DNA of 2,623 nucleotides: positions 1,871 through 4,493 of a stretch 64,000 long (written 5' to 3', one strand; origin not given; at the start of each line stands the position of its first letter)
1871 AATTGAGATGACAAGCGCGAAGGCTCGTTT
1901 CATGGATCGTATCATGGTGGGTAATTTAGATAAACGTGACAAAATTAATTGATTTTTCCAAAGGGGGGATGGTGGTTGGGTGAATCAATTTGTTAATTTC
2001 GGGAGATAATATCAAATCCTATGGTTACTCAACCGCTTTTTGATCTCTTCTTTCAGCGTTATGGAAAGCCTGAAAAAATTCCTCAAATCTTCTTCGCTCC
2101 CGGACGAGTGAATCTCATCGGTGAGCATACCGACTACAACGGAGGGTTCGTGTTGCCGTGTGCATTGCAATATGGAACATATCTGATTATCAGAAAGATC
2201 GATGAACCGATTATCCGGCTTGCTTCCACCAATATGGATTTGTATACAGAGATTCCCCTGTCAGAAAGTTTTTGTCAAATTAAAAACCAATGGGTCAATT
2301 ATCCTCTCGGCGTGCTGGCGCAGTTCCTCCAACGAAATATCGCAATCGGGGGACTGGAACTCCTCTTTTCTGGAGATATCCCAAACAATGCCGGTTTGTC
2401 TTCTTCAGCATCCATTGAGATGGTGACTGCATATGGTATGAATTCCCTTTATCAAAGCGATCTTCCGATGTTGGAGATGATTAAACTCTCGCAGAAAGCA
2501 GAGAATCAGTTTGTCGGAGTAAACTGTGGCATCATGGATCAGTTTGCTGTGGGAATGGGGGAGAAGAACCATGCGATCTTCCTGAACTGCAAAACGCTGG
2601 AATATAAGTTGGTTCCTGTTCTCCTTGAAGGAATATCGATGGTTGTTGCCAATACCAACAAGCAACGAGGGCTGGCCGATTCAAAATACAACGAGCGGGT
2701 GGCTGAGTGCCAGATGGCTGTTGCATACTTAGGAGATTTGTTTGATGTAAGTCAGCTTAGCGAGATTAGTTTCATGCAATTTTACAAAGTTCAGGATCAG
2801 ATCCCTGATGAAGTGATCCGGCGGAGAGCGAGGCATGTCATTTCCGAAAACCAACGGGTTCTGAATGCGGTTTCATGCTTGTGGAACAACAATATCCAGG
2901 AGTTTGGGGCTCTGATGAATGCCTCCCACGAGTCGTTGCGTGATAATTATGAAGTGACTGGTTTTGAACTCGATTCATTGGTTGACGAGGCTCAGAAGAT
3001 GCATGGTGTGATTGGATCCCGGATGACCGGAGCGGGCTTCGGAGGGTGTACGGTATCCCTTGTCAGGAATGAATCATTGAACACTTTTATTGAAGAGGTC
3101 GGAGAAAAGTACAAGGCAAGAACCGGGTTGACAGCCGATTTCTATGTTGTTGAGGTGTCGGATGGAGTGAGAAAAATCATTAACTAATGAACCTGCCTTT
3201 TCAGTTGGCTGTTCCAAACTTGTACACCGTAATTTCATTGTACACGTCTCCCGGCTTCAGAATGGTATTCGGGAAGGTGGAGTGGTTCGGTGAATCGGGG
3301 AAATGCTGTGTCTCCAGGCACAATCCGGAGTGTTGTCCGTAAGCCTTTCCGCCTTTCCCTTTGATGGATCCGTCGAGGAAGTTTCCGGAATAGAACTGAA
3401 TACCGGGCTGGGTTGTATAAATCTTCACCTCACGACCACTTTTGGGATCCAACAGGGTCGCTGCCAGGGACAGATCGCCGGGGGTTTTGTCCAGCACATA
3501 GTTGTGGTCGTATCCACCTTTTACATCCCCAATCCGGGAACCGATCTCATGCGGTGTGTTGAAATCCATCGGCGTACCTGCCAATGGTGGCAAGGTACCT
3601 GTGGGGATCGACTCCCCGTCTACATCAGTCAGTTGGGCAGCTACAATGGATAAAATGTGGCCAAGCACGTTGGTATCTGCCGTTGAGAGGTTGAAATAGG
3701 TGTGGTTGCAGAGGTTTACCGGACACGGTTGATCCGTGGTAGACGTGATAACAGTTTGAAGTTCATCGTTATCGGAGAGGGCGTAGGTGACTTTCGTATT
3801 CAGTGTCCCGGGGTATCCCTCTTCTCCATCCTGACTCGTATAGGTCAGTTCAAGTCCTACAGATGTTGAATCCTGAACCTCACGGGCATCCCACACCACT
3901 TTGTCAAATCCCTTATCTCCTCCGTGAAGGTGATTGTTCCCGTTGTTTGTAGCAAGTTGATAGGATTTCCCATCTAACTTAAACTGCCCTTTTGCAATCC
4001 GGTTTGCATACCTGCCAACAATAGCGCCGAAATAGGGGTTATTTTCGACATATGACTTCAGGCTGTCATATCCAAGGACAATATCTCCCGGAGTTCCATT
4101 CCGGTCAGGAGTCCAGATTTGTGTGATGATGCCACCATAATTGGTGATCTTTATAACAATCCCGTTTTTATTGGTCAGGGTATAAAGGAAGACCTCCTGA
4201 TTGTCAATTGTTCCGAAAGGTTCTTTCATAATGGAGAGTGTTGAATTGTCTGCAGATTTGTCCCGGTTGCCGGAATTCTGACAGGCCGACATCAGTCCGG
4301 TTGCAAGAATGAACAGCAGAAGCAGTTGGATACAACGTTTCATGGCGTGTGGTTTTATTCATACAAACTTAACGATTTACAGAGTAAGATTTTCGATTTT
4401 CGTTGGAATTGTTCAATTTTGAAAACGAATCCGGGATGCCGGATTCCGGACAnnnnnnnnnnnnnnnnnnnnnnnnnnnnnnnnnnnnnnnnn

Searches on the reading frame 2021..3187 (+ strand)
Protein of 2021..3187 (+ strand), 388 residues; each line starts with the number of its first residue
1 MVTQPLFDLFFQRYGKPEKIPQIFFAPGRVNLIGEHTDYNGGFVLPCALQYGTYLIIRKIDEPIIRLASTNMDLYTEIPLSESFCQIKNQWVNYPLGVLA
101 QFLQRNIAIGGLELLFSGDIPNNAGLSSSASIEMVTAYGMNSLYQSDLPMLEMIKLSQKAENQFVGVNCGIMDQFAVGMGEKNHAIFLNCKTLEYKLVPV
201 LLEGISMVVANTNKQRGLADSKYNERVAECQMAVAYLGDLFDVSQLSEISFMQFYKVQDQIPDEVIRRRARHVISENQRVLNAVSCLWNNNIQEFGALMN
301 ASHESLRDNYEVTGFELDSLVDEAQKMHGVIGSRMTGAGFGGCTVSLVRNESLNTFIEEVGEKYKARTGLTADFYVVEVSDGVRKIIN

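Call 72: search_protein_families(library=pfam, proteins=[window:2021-3187:+], max_evalue=0.00001)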
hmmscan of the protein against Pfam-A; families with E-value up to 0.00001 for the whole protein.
window:2021-3187:+ (388 aa): 3 families
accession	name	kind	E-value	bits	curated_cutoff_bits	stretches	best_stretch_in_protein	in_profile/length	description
PF10509.15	GalKase_gal_bdg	-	1.1e-22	79.8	23.1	1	9-59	2-49/49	Galactokinase galactose-binding signature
PF00288.32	GHMP_kinases_N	-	2.7e-19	69.6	22.3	1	93-180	1-86/87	GHMP kinases N terminal domain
PF08544.19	GHMP_kinases_C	-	1.3e-10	41.9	21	1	289-365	7-84/85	GHMP kinases C terminal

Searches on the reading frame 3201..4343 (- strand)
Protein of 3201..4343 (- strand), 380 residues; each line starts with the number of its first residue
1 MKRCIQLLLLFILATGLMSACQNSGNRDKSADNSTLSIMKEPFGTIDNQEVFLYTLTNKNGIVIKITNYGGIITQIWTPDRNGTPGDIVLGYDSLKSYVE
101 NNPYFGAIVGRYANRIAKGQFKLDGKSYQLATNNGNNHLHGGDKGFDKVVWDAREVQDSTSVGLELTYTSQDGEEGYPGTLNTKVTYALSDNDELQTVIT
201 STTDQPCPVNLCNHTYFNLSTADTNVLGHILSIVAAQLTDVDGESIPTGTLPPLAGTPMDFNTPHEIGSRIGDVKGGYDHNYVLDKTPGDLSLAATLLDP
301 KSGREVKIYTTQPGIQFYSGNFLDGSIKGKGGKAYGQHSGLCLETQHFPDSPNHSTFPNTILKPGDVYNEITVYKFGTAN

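Call 72: search_protein_families(library=pfam, proteins=[window:3201-4343:-], max_evalue=0.00001)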
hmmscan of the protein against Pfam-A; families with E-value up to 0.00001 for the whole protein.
window:3201-4343:- (380 aa): 1 family
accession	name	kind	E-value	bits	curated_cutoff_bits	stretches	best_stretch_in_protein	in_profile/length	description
PF01263.26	Aldose_epim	-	2.2e-90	303.6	27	1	53-375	2-299/299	Aldose 1-epimerase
